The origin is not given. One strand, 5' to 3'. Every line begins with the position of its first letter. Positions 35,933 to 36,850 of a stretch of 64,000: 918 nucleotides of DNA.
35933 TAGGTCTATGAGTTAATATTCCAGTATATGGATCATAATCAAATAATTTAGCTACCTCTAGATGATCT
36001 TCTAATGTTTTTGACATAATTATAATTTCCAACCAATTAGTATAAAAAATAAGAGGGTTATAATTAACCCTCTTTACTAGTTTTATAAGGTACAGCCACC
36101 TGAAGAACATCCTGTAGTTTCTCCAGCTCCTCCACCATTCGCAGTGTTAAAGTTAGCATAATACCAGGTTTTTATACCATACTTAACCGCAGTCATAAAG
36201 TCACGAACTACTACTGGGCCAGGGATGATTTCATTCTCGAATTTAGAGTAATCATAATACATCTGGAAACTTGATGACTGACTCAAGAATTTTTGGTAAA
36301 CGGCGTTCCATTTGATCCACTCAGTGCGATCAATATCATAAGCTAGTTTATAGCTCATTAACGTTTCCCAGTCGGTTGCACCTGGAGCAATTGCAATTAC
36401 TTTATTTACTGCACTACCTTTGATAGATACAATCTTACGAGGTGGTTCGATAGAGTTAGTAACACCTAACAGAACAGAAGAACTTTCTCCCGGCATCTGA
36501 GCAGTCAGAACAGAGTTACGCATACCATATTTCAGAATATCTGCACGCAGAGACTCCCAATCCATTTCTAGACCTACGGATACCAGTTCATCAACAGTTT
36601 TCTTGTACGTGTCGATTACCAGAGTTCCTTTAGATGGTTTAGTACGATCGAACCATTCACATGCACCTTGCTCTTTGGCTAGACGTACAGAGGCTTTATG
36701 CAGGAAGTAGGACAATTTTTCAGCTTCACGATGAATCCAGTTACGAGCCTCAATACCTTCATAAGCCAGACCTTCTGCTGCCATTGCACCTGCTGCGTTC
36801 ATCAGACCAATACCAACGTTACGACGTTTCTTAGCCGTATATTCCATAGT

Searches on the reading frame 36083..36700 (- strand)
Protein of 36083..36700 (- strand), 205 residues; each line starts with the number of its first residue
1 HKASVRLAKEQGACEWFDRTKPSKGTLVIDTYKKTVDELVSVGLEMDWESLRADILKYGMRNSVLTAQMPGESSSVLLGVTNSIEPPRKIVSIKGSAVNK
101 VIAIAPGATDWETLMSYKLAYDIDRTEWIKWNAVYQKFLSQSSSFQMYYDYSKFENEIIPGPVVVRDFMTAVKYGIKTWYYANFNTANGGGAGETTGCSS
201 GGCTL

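Call 46: find_related_loci(query=window:36083-36700:-, collection=viral_contigs, flank=3000)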
Query window:36083-36700:- (205 aa) in viral_contigs; peptide patterns used: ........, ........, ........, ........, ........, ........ (x = any residue, [..] = any of these).
33 stretches matched a pattern; 32 encode a relative of the query (tblastn E <= 1e-3); 28 distinct loci.
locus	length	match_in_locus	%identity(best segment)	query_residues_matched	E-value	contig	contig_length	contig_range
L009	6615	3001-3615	99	1-205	1e-138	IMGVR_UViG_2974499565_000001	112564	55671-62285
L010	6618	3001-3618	97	1-205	7e-136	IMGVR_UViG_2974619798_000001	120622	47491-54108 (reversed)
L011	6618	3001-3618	91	1-205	8e-127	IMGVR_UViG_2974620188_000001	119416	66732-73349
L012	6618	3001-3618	91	1-205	1e-123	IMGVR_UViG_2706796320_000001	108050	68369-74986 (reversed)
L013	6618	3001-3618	89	1-205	3e-118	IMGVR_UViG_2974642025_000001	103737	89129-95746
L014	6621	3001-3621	87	1-205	3e-118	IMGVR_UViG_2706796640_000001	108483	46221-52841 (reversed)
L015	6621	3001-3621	88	1-205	2e-118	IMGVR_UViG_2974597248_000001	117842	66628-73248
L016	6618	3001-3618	89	1-205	4e-118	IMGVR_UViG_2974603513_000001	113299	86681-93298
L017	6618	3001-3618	89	1-205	4e-118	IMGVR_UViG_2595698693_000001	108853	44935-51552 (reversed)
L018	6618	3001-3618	89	1-205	4e-118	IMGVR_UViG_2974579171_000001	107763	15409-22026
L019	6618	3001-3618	89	1-205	4e-118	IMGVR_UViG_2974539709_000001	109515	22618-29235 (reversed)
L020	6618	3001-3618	89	1-205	9e-118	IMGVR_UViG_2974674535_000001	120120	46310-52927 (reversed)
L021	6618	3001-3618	89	1-205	9e-118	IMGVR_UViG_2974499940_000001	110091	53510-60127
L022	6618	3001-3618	87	1-205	1e-117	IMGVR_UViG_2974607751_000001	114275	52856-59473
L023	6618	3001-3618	89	1-205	1e-117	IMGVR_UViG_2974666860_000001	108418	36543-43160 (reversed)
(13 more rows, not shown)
